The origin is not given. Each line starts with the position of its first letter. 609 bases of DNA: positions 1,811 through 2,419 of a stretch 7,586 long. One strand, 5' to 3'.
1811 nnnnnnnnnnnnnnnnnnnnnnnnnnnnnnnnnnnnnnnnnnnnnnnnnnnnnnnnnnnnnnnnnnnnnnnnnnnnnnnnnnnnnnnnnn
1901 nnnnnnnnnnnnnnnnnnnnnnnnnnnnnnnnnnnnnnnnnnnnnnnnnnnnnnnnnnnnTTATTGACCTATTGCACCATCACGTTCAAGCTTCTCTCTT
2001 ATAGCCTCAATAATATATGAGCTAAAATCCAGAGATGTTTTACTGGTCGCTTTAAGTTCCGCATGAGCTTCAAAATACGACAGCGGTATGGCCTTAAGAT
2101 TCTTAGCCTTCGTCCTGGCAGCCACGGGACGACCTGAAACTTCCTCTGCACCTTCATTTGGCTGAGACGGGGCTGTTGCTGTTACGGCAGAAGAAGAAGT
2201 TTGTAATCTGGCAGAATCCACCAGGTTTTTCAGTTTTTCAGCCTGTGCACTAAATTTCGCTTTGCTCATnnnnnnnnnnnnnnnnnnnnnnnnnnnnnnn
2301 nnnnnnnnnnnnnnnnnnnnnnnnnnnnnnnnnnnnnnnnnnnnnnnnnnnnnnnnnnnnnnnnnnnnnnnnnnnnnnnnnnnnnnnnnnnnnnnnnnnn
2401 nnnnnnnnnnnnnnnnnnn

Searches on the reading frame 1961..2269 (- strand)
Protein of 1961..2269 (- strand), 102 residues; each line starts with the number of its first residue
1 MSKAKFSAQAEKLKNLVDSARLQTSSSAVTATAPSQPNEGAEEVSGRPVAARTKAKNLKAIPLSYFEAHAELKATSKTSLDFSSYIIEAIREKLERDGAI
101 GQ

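Call 12: profile_search(protein=window:1961-2269:-)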
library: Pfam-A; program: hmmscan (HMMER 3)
A. the first sequence (102 residues): domains with independent E <= 10: 1; with E <= 0.001: 0
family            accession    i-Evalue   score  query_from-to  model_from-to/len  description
DUF3950           PF13132.12       0.17    12.3      76-94         11-29/30  Domain of unknown function (DUF3950)

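Call 22: search_dna_similar(query=window:1961-2269:-, collection=plasmids, mode=protein, max_rows=40, rows=spread, max_evalue=0.001)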
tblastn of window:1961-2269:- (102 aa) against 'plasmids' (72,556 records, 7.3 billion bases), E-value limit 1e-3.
Records with a match: 1336; places in all: 1350; records where one place covers at least 80% of the query: 1176.
Best place of each record, by identity: >=99% 966; 95-99% 134; 90-95% 2; 80-90% 13; 60-80% 56; <60% 165.
By first word of the organism name: Escherichia 845; Salmonella 229; Klebsiella 82; Shigella 48; Enterobacter 37; Citrobacter 25; Pantoea 16; Vibrio 11; Aeromonas 11; Yersinia 9; and 12 more.
By predicted mobility (MOB-suite, as given by PLSDB): conjugative 1112; mobilizable 147; non-mobilizable 77.
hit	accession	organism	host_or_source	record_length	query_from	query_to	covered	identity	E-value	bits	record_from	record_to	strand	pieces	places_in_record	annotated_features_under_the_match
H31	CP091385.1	Escherichia coli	Homo sapiens,human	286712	1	102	100%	100.0%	1e-40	190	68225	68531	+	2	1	none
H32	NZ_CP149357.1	Salmonella enterica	Homo sapiens,single cell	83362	1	102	100%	100.0%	3e-53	184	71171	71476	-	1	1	hypothetical protein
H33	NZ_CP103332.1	Escherichia coli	feces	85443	1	102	100%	100.0%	3e-53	184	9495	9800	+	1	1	hypothetical protein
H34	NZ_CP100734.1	Salmonella enterica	Homo sapiens,stool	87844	1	102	100%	100.0%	3e-53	184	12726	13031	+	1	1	hypothetical protein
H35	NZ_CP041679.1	Escherichia coli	Homo sapiens,rectum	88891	1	102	100%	100.0%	3e-53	184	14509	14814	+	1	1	hypothetical protein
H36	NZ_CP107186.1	Escherichia coli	Urine,human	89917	1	102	100%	100.0%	3e-53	184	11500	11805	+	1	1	hypothetical protein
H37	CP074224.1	Salmonella enterica subsp. enterica serovar Paratyphi B ...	food,food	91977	1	102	100%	100.0%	3e-53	184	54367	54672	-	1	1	molecular chaperone GroEL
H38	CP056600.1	Escherichia coli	culture,Wastewater effluent sample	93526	1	102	100%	100.0%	3e-53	184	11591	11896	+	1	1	molecular chaperone GroEL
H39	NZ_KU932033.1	Escherichia coli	-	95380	1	102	100%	100.0%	3e-53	184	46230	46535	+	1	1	hypothetical protein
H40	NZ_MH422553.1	Escherichia coli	Homo sapiens,feces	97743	1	102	100%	100.0%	3e-53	184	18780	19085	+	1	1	hypothetical protein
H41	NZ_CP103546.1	Escherichia coli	Homo sapiens,blood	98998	1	102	100%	100.0%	3e-53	184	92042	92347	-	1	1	hypothetical protein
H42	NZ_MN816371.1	Escherichia coli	-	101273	1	102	100%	100.0%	3e-53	184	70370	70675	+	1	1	hypothetical protein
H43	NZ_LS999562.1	Escherichia coli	-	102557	1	102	100%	100.0%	3e-53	184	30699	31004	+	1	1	hypothetical protein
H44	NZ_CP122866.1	Escherichia coli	Sus scrofa,feces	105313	1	102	100%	100.0%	3e-53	184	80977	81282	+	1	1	hypothetical protein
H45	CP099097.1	Escherichia coli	culture,Pooled faeces sample collected ...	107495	1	102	100%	100.0%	3e-53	184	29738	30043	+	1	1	molecular chaperone GroEL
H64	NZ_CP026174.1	Klebsiella pneumoniae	-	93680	1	102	100%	68.8%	6e-30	118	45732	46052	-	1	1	hypothetical protein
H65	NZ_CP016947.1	Yersinia enterocolitica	Sheep fecal sample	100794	1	100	98%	49.0%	2e-17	82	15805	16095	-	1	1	hypothetical protein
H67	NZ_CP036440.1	Klebsiella pneumoniae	-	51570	34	100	66%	52.2%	4e-14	73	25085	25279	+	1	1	hypothetical protein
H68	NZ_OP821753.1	Enterobacter hormaechei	-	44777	48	100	52%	62.3%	7e-14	72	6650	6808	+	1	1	chaperonin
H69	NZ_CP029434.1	Klebsiella quasipneumoniae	Homo sapiens,Peri-rectal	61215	43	100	57%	46.6%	6e-6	50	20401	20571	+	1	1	hypothetical protein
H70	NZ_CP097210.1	Aeromonas caviae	activated sludge,activated sludge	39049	52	97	45%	47.8%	6e-5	47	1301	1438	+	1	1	hypothetical protein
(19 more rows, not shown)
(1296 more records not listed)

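Call 24: get_annotated_region(hit=H64, flank=2000)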
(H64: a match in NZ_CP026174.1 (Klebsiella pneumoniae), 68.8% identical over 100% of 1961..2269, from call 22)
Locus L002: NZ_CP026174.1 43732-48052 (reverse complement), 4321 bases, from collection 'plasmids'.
description: Klebsiella pneumoniae strain KPNIH50 plasmid pKPN-0d7f, complete sequence
organism: Klebsiella pneumoniae (NCBI taxid 573)
taxonomy: Bacteria; Pseudomonadota; Gammaproteobacteria; Enterobacterales; Enterobacteriaceae; Klebsiella; Klebsiella pneumoniae
host: -; source: -; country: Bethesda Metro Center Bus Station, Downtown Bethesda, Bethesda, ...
typing (MOB-suite, as given by PLSDB): conjugative; replicon IncFII; relaxase MOBF,MOBF; mating-pair formation MPF_F
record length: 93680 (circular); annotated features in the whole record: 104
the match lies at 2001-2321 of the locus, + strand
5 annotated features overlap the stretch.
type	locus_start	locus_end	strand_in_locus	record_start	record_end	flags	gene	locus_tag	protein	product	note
CDS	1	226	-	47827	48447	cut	-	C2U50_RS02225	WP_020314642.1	recombinase family protein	-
CDS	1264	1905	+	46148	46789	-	-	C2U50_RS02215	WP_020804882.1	ParA family protein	-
CDS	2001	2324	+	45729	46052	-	-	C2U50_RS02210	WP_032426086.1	hypothetical protein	-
CDS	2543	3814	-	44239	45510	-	-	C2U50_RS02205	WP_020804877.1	Y-family DNA polymerase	-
CDS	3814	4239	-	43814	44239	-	umuD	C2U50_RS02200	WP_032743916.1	translesion error-prone DNA polymerase V autoproteolytic subunit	-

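Call 25: get_annotated_region(hit=H65, flank=2000)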
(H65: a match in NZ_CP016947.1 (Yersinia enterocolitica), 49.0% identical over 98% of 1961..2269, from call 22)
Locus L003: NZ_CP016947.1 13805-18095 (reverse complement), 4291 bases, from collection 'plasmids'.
description: Yersinia enterocolitica strain YE1 plasmid unnamed2, complete sequence
organism: Yersinia enterocolitica (NCBI taxid 630)
taxonomy: Bacteria; Pseudomonadota; Gammaproteobacteria; Enterobacterales; Yersiniaceae; Yersinia; Yersinia enterocolitica
host: -; source: Sheep fecal sample; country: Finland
typing (MOB-suite, as given by PLSDB): conjugative; replicon rep_cluster_214; relaxase MOBF; mating-pair formation MPF_F
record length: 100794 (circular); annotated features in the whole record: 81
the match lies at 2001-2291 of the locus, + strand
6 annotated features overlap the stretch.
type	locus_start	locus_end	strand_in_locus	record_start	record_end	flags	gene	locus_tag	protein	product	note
CDS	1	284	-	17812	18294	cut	-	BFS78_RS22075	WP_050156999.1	hypothetical protein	-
CDS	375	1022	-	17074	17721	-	-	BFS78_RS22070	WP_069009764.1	IS30 family transposase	-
CDS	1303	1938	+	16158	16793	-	-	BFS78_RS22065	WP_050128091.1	ParA family protein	-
CDS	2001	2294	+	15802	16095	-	-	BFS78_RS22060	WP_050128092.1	hypothetical protein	-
CDS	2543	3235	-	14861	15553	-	-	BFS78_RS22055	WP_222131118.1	hypothetical protein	-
CDS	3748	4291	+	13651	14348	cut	-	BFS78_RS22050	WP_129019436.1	IS6 family transposase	-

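Call 26: get_annotated_region(hit=H67, flank=2000)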
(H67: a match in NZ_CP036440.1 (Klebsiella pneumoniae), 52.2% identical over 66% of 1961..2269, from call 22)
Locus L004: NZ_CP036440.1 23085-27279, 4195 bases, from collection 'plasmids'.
description: Klebsiella pneumoniae strain ABFQB plasmid pKPC-e4b7, complete sequence
organism: Klebsiella pneumoniae (NCBI taxid 573)
taxonomy: Bacteria; Pseudomonadota; Gammaproteobacteria; Enterobacterales; Enterobacteriaceae; Klebsiella; Klebsiella pneumoniae
host: -; source: -; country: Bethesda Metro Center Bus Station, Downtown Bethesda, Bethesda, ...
typing (MOB-suite, as given by PLSDB): mobilizable; replicon rep_cluster_1367; relaxase MOBC
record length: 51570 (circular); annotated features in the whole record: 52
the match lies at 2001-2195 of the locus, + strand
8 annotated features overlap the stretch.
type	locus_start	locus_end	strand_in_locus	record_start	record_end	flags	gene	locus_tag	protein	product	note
CDS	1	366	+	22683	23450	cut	-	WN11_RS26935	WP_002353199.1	tyrosine-type recombinase/integrase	GO:0015074 - DNA integration [Evidence IEA]; GO:0006310 - DNA recombination [Evidence IEA]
CDS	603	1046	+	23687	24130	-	-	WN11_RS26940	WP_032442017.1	antirestriction protein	-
CDS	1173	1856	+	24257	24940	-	-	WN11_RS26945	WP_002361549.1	division plane positioning ATPase MipZ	-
CDS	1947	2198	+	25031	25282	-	-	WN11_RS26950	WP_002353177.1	hypothetical protein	-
CDS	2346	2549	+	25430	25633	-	-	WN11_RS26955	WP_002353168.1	hypothetical protein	-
CDS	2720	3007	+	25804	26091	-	-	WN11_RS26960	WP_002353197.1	hypothetical protein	-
CDS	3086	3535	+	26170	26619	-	-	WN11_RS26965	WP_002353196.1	hypothetical protein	-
CDS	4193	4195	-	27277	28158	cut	repA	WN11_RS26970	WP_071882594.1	plasmid replication initiator RepA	-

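Call 27: get_annotated_region(hit=H68, flank=2000)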
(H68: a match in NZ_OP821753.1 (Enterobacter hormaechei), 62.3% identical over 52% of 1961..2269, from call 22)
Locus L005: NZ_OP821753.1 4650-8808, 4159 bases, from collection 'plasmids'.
description: Enterobacter hormaechei strain K432 plasmid pK432-IMP, complete sequence
organism: Enterobacter hormaechei (NCBI taxid 158836)
taxonomy: Bacteria; Pseudomonadota; Gammaproteobacteria; Enterobacterales; Enterobacteriaceae; Enterobacter; Enterobacter hormaechei
host: -; source: -; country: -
typing (MOB-suite, as given by PLSDB): mobilizable; replicon rep_cluster_2350; relaxase MOBC
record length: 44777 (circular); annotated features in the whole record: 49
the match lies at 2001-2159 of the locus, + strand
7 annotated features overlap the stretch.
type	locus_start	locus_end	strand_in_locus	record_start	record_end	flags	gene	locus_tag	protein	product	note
CDS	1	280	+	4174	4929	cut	-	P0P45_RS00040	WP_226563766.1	tyrosine-type recombinase/integrase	GO:0015074 - DNA integration [Evidence IEA]; GO:0006310 - DNA recombination [Evidence IEA]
CDS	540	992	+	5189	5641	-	-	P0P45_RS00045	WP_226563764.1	hypothetical protein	-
CDS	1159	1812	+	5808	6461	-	-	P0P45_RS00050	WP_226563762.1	ParA family protein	-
CDS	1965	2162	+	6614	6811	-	-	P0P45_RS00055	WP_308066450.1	chaperonin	-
CDS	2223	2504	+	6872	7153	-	-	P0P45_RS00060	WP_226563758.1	hypothetical protein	-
CDS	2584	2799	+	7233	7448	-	-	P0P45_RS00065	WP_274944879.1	hypothetical protein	-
CDS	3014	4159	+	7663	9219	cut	-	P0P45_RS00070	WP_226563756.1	type I restriction-modification system subunit M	GO:0006306 - DNA methylation [Evidence IEA]; GO:0009307 - DNA restriction-modification system [Evidence IEA]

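Call 28: get_annotated_region(hit=H69, flank=2000)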
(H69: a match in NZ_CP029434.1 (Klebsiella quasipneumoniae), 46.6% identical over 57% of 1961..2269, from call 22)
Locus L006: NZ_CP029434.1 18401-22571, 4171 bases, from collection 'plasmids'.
description: Klebsiella quasipneumoniae strain CAV2013 plasmid pCAV2013-61, complete sequence
organism: Klebsiella quasipneumoniae (NCBI taxid 1463165)
taxonomy: Bacteria; Pseudomonadota; Gammaproteobacteria; Enterobacterales; Enterobacteriaceae; Klebsiella; Klebsiella quasipneumoniae
host: -; source: Homo sapiens,Peri-rectal; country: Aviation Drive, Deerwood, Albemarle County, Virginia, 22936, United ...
typing (MOB-suite, as given by PLSDB): conjugative; replicon rep_cluster_1804; relaxase MOBC; mating-pair formation MPF_T
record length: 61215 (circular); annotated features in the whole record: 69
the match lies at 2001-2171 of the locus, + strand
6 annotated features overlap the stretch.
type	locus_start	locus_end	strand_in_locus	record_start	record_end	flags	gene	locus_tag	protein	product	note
CDS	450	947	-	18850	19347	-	-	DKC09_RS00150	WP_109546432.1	N-acetyltransferase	-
CDS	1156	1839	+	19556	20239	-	-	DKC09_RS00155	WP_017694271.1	ParA family protein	-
CDS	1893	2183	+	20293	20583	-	-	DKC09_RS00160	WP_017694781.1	hypothetical protein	-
CDS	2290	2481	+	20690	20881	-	-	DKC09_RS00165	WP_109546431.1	hypothetical protein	-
CDS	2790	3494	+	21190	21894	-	-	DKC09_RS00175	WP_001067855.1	IS6-like element IS26 family transposase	GO:0006313 - DNA transposition [Evidence IEA]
CDS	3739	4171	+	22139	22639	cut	-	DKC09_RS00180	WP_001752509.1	non-heme ferritin-like protein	-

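Call 29: get_annotated_region(hit=H70, flank=2000)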
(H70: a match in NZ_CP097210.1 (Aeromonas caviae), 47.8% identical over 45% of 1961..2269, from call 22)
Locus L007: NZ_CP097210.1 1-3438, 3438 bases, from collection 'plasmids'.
description: Aeromonas caviae strain W3 plasmid unnamed3, complete sequence
organism: Aeromonas caviae (NCBI taxid 648)
taxonomy: Bacteria; Pseudomonadota; Gammaproteobacteria; Aeromonadales; Aeromonadaceae; Aeromonas; Aeromonas caviae
host: -; source: activated sludge,activated sludge; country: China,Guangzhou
typing (MOB-suite, as given by PLSDB): non-mobilizable
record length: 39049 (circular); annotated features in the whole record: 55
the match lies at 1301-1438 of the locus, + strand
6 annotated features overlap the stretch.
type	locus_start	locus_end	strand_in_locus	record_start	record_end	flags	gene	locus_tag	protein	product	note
CDS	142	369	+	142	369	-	-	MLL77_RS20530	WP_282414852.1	hypothetical protein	-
CDS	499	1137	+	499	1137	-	-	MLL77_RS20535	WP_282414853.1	ParA family protein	-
CDS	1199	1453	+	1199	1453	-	-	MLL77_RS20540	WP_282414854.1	hypothetical protein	-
CDS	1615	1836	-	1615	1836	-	-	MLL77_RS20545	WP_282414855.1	hypothetical protein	-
CDS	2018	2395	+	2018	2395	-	-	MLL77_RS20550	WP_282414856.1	helix-turn-helix transcriptional regulator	-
CDS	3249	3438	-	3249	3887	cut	-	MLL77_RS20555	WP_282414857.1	hypothetical protein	-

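Call 33: search_protein_families(proteins=[window:1961-2269:-], library=ncbifam, max_evalue=0.1)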
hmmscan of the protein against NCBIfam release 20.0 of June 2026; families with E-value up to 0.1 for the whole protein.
window:1961-2269:- (102 aa): 0 families

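Call 34: find_homologous_proteins(query=window:1961-2269:-, max_evalue=0.001)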
Query window:1961-2269:- (102 aa): 77 proteins with E <= 0.001 among 88 candidates.
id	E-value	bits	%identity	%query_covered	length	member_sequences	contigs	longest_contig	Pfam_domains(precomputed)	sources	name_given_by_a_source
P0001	5.4e-54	197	98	100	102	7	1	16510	-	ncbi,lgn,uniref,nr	ncbi:molecular chaperone GroEL [Escherichia coli]|uniref:hypothetical protein n=1 Tax=Escherichia co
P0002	1.4e-53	196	99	100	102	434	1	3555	-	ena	-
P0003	2.7e-53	195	93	100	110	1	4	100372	-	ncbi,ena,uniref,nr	ncbi:TPA: molecular chaperone GroEL [Escherichia coli]|uniref:molecular chaperone GroEL n=3 Tax=Ente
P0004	4.5e-53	194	99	100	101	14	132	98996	-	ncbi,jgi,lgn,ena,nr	ncbi:TPA: molecular chaperone GroEL [Salmonella enterica subsp. enterica serovar Wangata]|jgi:hypoth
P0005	3.6e-52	192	97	100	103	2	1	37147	-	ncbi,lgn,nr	ncbi:molecular chaperone GroEL [Escherichia coli]|nr:molecular chaperone GroEL [Escherichia coli]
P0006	4.3e-52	191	98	100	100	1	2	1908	-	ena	-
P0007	4.9e-52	191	97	100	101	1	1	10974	-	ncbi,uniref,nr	ncbi:molecular chaperone GroEL [Escherichia coli]|uniref:molecular chaperone GroEL n=1 Tax=Escherich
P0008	5.6e-52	191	99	100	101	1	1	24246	-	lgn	-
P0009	6.0e-52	191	98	100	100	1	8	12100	-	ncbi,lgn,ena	ncbi:TPA: molecular chaperone GroEL [Escherichia coli]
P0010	4.5e-51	188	95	100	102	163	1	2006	-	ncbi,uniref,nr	ncbi:molecular chaperone GroEL [Salmonella enterica]|uniref:molecular chaperone GroEL n=1 Tax=Salmon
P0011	5.0e-51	188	97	100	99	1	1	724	-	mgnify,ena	mgnify:CR=1 FL=1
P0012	1.4e-49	183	96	100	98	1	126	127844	-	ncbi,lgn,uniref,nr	ncbi:molecular chaperone GroEL [Escherichia coli]|uniref:hypothetical protein n=1 Tax=Escherichia co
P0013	6.4e-48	178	93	100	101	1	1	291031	-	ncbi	ncbi:molecular chaperone GroEL [Escherichia coli]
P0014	6.7e-47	175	94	100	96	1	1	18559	-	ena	-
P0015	1.2e-45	171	87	100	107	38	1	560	-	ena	-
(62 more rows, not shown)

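Call 35: search_solved_structures(query=window:1961-2269:-, max_evalue=10, show_alignments=2)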
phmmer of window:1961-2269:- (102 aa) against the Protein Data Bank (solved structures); distinct sequences matched with E-value up to 10: 2.
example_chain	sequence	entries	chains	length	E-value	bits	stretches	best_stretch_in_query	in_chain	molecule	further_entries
1yii_A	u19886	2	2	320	0.85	13.4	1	42-100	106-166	Annexin A5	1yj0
1ala_A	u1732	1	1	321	0.96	13.3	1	42-100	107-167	ANNEXIN V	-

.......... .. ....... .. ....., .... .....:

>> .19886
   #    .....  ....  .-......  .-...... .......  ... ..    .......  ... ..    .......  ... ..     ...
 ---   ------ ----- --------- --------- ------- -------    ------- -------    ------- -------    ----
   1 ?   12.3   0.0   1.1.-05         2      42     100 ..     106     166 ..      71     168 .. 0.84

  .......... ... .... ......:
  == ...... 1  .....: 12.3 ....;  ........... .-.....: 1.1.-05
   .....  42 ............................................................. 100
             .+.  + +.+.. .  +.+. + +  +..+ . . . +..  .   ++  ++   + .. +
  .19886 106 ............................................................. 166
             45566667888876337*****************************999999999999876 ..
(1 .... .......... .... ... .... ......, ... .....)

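Call 45: predict_structure(alignment_id=A1)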
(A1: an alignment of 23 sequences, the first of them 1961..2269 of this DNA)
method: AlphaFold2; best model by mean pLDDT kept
length: 102 residues; sequences in the alignment: 23
mean_pLDDT: 66.8   pTM: 0.23
mean pLDDT of the five models: 66.8, 63.5, 61.8, 61.5, 59.0
residues with pLDDT >= 90: 8; 70-90: 34; 50-70: 43; < 50: 17
segments of 3 or more residues with pLDDT < 50: 26-33, 38-42
pLDDT, mean of each block of 10 residues (from residue 1): 69 74 53 42 55 68 74 65 86 85 59
secondary structure, 60 per line:
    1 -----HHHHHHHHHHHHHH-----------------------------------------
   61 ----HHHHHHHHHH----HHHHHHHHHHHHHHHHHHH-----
elements in order: H6-19 H65-74 H79-97

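Call 46: search_solved_structures(query=A1, max_evalue=10, show_alignments=3)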
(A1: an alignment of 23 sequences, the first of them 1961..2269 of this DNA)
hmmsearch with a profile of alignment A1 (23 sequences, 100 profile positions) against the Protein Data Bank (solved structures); distinct sequences matched with E-value up to 10: 1.
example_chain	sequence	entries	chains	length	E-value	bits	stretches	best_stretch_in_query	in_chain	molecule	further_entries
7fad_A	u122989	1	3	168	3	11.6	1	43-90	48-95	Gamma-tubulin complex component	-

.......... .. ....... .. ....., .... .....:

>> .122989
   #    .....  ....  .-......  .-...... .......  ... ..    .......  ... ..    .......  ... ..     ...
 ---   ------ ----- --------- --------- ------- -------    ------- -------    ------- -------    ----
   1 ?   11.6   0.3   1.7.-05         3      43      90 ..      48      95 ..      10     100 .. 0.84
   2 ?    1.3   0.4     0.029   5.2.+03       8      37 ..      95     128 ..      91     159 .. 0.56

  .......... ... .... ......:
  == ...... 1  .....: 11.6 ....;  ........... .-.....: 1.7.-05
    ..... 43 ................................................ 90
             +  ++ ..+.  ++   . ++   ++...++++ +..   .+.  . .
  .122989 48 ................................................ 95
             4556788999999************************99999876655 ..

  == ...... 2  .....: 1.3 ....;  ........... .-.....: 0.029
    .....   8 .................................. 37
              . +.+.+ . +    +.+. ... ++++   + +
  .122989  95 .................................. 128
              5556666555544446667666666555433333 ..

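Call 48: fold_search(model_id=the predicted structure, library=pdb)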
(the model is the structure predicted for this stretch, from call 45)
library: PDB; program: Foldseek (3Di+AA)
matches with E <= 10: 0; with E <= 0.001: 0
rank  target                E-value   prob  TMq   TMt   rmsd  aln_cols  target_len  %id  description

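Call 59: find_related_loci(query=A1, collection=genome_contigs, flank=2500)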
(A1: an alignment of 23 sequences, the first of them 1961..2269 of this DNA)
Query A1 (102 aa) in genome_contigs; peptide patterns used: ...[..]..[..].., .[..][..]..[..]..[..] (x = any residue, [..] = any of these).
35 stretches matched a pattern; 6 encode a relative of the query (tblastn E <= 1e-3); 6 distinct loci.
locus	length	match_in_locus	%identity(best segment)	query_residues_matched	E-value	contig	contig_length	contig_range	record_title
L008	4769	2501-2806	100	1-102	3e-65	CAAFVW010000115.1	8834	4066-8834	MAG TPA_asm: Lachnospiraceae bacterium, isolate HGM12147, WGS project CAAFVW010000000 data, contig: SRS475567_80_k119_10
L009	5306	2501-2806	100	1-102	3e-65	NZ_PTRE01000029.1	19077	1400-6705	Escherichia sp. MOD1-EC7003 MOD1-EC7003_29_length_19077_cov_50, whole genome shotgun sequence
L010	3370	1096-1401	100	1-102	2e-65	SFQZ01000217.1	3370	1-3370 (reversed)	MAG: bacterium isolate W0P28.027 Contig13813, whole genome shotgun sequence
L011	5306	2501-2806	99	1-102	1e-64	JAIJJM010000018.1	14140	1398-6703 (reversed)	MAG: Collinsella sp. isolate Map_57_008 contig_100_704, whole genome shotgun sequence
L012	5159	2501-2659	58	48-100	1e-18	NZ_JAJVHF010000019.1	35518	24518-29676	Huaxiibacter chinensis strain 155047 contig00019, whole genome shotgun sequence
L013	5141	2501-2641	60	54-100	1e-16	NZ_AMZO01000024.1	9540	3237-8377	Photobacterium marinum strain AK15 contig24, whole genome shotgun sequence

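Call 62: search_dna_similar(query=L006:1893-2180:+, collection=plasmids, mode=protein, max_rows=40, rows=spread, max_evalue=0.001)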
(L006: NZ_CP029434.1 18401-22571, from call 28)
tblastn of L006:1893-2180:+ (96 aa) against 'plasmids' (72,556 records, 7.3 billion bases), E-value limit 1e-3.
Records with a match: 1236; places in all: 1244; records where one place covers at least 80% of the query: 1197.
Best place of each record, by identity: >=99% 11; 95-99% 1; 60-80% 19; <60% 1205.
By first word of the organism name: Escherichia 835; Salmonella 229; Klebsiella 51; Shigella 48; Pantoea 18; Enterobacter 10; Citrobacter 10; Yersinia 9; Serratia 5; Sodalis 4; and 11 more.
By predicted mobility (MOB-suite, as given by PLSDB): conjugative 1111; mobilizable 64; non-mobilizable 61.
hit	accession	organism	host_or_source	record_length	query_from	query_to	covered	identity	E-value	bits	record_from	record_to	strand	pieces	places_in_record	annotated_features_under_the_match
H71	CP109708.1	Klebsiella pneumoniae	Homo sapiens,whole organism,swab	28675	1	96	100%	100.0%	3e-57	195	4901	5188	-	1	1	molecular chaperone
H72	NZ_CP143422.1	Pantoea agglomerans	Phaseolus vulgaris,cell ...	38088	4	94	95%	50.5%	4e-24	101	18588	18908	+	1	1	molecular chaperone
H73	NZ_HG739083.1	Escherichia coli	clinical isolate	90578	10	93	88%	42.7%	1e-7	54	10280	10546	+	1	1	hypothetical protein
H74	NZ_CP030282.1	Escherichia coli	Broiler chicken farm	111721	10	93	88%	42.7%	1e-7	54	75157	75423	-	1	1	hypothetical protein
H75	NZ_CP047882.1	Salmonella enterica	Homo sapiens,stool sample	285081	10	93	88%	42.7%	1e-7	54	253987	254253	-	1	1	hypothetical protein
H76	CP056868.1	Escherichia coli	culture,Wastewater effluent sample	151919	10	93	88%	42.7%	1e-7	54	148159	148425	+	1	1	molecular chaperone GroEL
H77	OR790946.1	Escherichia coli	-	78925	10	93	88%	42.7%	1e-7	54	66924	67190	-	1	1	groeL: molecular chaperone GroEL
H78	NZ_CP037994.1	Salmonella enterica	wet market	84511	10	93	88%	42.7%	1e-7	54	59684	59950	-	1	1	hypothetical protein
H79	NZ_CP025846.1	Escherichia coli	Homo sapiens,stool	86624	10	93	88%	42.7%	1e-7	54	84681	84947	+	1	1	hypothetical protein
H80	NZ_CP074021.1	Escherichia coli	Pig,pure culture,Rectal Swab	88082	10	93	88%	42.7%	1e-7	54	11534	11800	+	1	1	hypothetical protein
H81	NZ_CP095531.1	Escherichia coli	Homo sapiens,blood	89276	10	93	88%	42.7%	1e-7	54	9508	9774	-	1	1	hypothetical protein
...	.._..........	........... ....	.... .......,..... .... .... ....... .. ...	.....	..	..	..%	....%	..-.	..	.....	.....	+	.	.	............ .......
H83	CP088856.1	Escherichia coli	Homo sapiens,blood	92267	10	93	88%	42.7%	1e-7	54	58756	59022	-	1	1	molecular chaperone GroEL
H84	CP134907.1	Escherichia coli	Homo sapiens,blood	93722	10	93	88%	42.7%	1e-7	54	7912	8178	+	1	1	molecular chaperone GroEL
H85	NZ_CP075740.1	Escherichia coli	Sus scrofa,feacal sample,Pig feces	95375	10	93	88%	42.7%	1e-7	54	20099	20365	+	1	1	hypothetical protein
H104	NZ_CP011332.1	Escherichia coli O104:H4 str. C227-11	Homo sapiens,stool sample from a ...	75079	10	93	88%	42.7%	3e-7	53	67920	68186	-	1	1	molecular chaperone GroEL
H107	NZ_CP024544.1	Klebsiella pneumoniae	Homo sapiens,urine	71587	10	95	90%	39.6%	9e-7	52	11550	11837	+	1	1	hypothetical protein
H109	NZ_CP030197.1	Salmonella enterica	-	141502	37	93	59%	47.8%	2e-7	54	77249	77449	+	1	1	hypothetical protein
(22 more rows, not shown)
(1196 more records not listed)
